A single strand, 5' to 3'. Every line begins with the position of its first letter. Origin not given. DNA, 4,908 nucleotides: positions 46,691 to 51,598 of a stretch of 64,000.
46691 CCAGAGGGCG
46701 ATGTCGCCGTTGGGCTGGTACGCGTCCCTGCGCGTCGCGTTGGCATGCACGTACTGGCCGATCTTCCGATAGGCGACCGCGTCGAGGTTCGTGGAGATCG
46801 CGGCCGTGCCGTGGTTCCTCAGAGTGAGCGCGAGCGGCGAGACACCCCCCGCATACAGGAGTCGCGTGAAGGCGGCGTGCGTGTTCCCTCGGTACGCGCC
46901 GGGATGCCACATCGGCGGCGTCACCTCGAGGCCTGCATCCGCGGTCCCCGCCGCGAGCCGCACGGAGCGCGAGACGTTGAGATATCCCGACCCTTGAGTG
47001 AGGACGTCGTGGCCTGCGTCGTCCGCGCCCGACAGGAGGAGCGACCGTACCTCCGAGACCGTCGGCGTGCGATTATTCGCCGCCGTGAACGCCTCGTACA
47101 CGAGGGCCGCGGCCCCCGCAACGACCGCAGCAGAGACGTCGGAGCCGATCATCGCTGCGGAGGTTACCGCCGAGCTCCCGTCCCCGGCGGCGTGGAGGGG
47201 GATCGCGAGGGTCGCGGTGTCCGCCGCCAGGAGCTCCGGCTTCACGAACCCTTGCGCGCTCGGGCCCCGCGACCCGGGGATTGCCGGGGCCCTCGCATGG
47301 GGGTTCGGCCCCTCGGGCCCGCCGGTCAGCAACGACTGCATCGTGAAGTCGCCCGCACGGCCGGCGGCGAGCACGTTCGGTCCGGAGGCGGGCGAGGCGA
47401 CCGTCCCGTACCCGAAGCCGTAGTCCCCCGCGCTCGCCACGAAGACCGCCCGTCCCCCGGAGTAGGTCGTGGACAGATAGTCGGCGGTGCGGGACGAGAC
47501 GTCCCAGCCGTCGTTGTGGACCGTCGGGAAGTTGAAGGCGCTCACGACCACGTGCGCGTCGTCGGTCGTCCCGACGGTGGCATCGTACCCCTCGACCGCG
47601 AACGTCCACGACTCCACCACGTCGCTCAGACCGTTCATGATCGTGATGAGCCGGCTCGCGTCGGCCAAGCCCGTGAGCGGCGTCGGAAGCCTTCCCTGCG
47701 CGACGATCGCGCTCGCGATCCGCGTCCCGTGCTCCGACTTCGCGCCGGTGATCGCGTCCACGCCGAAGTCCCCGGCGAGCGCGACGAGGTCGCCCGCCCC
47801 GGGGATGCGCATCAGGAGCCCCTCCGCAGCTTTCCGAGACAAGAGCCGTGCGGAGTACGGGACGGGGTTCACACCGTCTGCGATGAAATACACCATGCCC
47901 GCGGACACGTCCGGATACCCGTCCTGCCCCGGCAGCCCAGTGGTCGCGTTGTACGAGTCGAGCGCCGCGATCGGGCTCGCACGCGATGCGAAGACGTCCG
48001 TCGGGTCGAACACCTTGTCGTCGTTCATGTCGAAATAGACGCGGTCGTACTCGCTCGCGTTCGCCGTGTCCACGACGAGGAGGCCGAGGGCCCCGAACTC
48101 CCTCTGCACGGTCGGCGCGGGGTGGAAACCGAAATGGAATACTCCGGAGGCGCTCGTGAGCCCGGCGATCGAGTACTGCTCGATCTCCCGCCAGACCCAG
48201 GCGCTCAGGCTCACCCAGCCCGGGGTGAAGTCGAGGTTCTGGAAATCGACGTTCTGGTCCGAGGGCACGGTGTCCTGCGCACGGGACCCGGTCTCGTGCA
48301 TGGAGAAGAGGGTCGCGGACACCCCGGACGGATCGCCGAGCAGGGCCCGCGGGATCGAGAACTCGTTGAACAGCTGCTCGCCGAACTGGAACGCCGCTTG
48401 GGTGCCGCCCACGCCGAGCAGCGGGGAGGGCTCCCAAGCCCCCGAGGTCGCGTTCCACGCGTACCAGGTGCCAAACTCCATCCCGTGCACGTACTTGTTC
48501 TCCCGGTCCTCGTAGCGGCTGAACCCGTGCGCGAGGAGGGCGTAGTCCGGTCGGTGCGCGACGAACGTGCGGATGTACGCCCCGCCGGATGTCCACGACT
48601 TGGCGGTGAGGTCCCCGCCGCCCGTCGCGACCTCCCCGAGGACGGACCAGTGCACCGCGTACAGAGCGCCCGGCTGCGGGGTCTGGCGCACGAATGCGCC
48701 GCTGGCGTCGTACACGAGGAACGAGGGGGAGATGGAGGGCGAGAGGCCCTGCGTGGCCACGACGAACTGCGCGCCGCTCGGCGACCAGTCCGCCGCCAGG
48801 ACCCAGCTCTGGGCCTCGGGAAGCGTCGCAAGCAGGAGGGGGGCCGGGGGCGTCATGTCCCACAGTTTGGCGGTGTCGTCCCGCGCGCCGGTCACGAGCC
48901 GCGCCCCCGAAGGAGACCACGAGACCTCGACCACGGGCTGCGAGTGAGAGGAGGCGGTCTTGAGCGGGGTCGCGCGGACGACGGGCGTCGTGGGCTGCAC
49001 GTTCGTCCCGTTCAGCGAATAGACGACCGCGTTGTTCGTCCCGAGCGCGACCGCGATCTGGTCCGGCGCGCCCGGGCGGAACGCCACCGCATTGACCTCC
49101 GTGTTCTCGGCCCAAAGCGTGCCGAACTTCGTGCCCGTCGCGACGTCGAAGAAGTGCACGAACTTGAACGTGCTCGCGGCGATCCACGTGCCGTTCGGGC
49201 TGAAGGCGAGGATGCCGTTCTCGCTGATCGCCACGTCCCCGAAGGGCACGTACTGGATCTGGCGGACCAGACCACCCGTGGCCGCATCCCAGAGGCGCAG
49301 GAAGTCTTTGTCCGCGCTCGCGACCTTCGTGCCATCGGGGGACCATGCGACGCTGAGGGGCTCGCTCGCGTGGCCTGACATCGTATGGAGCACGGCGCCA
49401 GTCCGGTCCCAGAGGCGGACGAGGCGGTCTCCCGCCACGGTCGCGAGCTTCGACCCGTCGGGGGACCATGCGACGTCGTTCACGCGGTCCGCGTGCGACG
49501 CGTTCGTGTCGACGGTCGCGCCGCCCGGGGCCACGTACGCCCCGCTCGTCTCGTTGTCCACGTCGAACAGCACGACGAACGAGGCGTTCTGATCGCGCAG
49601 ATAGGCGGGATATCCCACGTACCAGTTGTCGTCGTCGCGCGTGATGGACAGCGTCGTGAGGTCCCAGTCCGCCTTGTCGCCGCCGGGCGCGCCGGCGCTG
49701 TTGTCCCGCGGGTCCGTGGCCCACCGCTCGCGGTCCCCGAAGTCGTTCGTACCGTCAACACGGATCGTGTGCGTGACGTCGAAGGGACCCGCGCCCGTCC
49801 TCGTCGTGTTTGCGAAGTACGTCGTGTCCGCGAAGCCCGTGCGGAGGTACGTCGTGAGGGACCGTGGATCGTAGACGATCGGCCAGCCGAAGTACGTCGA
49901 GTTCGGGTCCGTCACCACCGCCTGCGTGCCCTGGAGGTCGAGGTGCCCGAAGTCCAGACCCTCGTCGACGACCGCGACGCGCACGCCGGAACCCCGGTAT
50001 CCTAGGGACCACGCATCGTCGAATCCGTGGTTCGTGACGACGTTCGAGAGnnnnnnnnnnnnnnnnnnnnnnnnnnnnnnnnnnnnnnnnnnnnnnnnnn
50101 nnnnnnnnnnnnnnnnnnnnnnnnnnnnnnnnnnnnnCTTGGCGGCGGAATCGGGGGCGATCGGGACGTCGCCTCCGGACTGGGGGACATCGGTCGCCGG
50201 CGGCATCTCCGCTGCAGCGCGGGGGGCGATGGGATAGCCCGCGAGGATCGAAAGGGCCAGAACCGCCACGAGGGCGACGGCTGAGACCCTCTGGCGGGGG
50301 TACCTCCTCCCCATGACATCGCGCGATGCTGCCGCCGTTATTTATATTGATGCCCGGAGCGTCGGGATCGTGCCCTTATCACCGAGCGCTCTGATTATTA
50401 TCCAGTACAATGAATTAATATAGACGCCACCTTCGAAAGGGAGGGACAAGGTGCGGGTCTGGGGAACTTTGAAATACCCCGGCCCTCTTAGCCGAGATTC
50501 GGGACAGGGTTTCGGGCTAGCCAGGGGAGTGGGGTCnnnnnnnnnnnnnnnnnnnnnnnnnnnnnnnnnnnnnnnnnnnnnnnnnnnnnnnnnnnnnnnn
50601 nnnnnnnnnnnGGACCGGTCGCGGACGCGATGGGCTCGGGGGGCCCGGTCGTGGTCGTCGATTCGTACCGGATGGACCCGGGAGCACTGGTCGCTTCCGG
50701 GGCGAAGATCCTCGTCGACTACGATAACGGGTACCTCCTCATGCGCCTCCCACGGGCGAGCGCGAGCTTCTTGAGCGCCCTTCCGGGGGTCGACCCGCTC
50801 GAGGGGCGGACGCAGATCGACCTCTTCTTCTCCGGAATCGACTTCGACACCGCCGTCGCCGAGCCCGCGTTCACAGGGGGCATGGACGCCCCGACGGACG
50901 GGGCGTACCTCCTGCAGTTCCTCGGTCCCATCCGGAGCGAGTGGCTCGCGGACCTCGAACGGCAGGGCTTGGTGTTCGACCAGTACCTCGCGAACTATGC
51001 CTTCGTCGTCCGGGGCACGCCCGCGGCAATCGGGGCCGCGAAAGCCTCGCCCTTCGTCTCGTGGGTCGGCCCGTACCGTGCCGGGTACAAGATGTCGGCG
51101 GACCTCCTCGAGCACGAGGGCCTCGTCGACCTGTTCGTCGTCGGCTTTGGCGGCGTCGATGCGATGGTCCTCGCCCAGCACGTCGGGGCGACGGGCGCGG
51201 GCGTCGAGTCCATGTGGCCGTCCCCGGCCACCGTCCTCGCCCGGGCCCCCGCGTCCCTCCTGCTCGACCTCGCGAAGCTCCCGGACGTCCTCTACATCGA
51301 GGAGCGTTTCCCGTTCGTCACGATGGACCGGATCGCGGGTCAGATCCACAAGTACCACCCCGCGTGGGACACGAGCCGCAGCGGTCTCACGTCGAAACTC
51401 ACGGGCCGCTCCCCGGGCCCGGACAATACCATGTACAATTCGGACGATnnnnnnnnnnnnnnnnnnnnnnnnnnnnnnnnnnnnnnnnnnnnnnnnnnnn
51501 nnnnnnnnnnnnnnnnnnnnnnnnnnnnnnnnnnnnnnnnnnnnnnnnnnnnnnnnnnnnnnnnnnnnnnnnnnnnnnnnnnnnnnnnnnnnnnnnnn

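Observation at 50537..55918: Second giant (1793 aa) S8 peptidase divergently paired with the first; together they occupy ~12.6 kb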

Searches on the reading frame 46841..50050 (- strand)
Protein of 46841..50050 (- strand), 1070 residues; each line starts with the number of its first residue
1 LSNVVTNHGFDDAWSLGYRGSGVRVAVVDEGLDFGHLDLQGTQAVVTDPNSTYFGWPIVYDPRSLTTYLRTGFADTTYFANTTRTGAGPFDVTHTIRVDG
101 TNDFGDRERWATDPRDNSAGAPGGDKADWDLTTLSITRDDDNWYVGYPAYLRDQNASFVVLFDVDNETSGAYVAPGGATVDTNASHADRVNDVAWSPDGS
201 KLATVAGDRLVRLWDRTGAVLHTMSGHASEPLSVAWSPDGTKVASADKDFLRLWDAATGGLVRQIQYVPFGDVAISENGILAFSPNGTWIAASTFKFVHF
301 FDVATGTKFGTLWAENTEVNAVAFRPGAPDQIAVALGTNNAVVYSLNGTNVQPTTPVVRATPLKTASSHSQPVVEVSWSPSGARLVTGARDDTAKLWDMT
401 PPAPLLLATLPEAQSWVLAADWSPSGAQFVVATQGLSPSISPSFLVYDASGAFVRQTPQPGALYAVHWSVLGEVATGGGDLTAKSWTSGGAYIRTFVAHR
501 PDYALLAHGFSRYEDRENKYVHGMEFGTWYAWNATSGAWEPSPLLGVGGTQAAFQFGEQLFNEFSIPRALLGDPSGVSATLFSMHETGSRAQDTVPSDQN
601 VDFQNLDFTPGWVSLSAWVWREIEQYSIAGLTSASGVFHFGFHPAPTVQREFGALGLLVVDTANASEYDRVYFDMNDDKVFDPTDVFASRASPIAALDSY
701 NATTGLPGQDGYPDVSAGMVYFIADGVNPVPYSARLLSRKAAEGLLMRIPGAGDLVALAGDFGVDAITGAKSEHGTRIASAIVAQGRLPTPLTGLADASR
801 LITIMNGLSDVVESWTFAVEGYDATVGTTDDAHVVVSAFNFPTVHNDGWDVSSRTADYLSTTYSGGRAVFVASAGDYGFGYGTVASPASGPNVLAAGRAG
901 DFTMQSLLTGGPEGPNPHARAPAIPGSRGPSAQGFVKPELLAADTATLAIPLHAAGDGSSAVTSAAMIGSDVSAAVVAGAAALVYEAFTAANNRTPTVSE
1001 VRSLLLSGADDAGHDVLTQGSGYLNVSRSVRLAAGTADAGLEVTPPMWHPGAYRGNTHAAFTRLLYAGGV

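Call 25: search_solved_structures(query=window:46841-50050:-, max_evalue=0.01, show_alignments=2)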
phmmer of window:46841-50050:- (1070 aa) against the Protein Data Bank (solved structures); distinct sequences matched with E-value up to 0.01: 516 (the best 60 are shown).
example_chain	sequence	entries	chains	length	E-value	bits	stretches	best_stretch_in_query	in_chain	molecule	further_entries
2ymu_A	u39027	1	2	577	3.3e-129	435.8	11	177-256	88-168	WD-40 REPEAT PROTEIN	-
7bie_A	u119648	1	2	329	6.8e-92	312.2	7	177-256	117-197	nvWRAP-T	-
7bid_A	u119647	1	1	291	2e-84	287.5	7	177-256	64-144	v31WRAP-T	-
7big_A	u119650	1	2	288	1.5e-78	268.1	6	179-256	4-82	v13WRAP-T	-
7bif_A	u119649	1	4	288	1.8e-73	251.2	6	177-256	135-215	v22WRAP-T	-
6r60_A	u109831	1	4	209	6.1e-49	170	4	177-256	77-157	WD-40 repeat protein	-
5yzv_A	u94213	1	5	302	1.1e-38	136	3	185-311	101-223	Probable serine/threonine-protein kinase PkwA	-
6r5y_A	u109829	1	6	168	5e-37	130.6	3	177-259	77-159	WD-40 repeat protein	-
5mzh_A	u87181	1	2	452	2.6e-29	105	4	180-263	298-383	Dynein assembly factor with WDR repeat domains 1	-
8rl2_CG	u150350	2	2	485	5.9e-28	100.5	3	184-262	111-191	Notchless protein homolog 1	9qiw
8fl0_NJ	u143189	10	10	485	6.7e-28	100.3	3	184-262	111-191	Notchless protein homolog 1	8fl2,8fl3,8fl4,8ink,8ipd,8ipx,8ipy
4wjv_A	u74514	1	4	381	3.9e-26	94.5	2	184-260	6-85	Ribosome assembly protein 4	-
7ug6_x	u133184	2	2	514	1.3e-25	92.8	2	181-260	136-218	Ribosome assembly protein 4 | RSA4 isoform 1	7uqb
3jct_x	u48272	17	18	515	1.3e-25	92.8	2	181-260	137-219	Ribosome assembly protein 4 | RSA4 isoform 1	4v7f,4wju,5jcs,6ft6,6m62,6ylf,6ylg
6r5z_A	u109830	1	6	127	9.6e-25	89.9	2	192-259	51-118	9-bladed beta-propeller formed by three 3-bladed fragments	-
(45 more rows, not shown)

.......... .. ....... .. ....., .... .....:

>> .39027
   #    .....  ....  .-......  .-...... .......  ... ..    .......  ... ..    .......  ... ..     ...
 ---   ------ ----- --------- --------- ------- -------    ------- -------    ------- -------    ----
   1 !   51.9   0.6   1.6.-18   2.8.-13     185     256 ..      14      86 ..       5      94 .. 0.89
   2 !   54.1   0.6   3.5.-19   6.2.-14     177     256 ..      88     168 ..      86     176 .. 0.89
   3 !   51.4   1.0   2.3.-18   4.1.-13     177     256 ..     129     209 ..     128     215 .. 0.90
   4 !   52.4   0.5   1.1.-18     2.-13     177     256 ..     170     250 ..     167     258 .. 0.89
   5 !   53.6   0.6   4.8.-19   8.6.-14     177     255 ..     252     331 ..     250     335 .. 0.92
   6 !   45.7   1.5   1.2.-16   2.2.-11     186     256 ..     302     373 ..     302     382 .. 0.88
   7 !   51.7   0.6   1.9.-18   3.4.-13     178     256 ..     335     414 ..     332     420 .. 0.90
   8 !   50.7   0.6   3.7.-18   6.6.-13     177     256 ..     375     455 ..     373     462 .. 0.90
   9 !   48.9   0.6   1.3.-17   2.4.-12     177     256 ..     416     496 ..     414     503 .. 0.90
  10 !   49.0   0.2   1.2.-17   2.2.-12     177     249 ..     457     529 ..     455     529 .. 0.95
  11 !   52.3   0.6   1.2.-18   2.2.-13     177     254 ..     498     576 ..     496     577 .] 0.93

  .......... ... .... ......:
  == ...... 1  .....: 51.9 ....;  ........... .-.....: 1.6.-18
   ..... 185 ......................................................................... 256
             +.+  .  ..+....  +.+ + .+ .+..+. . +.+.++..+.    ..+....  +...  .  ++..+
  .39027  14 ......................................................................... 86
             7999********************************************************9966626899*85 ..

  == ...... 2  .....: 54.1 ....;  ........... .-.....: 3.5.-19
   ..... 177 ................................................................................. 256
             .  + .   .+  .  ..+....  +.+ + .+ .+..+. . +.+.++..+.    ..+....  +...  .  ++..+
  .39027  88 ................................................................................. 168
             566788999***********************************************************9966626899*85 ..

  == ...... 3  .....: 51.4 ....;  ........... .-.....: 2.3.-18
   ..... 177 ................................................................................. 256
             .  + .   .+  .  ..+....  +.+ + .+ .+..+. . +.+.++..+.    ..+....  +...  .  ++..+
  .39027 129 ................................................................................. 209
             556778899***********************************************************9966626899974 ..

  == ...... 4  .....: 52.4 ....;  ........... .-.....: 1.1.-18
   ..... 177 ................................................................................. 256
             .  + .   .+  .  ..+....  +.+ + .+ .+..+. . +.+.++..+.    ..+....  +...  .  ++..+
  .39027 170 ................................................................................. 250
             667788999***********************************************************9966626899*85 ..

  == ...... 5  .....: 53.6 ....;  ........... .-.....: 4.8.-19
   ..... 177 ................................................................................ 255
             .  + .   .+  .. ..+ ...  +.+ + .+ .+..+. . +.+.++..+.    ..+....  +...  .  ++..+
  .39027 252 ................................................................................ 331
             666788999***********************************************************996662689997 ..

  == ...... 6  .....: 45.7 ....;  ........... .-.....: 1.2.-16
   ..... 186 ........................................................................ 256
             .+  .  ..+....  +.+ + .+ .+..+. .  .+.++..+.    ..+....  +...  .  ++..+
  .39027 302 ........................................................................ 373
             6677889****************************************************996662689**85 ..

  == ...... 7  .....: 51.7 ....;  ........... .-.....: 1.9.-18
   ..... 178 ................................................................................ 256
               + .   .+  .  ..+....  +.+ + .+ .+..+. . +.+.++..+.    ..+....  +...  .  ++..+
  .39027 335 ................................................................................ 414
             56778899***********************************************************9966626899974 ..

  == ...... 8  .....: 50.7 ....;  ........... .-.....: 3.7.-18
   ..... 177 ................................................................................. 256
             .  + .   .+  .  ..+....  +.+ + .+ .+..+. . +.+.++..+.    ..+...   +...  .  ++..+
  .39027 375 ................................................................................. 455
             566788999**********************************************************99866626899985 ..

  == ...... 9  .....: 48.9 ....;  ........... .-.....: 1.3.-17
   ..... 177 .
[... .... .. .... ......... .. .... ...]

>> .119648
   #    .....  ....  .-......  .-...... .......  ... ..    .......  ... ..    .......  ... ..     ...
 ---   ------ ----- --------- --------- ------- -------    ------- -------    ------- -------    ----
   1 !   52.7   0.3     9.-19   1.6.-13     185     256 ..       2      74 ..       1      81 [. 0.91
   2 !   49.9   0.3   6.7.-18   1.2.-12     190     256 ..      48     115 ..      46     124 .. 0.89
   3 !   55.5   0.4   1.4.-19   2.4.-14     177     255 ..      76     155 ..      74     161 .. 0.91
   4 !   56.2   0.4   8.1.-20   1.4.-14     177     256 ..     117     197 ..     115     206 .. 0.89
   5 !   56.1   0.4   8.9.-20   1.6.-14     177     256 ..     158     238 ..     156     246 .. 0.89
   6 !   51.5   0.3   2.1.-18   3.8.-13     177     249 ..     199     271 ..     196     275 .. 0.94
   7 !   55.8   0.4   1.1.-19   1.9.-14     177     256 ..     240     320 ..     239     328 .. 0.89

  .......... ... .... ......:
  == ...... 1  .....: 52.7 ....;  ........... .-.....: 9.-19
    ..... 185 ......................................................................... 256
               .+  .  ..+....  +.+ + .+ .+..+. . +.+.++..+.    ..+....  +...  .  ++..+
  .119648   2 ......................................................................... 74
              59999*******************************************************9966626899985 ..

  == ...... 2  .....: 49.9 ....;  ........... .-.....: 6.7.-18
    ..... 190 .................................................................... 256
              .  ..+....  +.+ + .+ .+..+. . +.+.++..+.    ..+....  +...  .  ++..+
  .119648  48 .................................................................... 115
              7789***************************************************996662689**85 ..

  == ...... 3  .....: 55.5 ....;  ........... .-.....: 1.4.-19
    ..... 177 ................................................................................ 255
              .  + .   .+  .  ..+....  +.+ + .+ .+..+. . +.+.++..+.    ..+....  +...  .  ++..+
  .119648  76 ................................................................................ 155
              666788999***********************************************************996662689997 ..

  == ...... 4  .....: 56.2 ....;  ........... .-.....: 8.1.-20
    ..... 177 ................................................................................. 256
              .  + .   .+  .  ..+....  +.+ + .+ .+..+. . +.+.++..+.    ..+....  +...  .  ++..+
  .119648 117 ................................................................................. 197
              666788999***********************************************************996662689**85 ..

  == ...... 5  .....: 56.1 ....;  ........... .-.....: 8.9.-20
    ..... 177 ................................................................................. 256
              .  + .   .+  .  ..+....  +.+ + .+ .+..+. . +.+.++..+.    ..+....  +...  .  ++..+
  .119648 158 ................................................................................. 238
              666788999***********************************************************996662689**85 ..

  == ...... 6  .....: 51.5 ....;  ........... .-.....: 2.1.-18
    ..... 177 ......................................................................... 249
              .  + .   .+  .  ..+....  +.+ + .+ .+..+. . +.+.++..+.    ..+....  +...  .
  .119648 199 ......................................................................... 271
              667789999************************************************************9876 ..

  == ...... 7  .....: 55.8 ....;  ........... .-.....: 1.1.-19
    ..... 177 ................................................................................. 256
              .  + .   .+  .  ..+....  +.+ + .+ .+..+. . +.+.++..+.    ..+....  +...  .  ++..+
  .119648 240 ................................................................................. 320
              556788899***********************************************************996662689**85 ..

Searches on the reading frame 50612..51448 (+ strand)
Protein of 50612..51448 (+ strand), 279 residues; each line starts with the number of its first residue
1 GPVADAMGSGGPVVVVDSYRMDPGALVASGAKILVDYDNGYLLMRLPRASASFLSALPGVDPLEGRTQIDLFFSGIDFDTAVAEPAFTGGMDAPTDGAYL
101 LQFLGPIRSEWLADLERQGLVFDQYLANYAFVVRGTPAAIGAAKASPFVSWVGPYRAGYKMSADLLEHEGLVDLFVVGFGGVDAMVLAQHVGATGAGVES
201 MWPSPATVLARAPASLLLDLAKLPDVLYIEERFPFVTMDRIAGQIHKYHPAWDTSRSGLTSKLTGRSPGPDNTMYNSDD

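Call 87: search_protein_families(library=pfam, proteins=[window:50612-51448:+], max_evalue=1)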
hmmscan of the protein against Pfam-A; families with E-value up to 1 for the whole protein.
window:50612-51448:+ (279 aa): 0 families
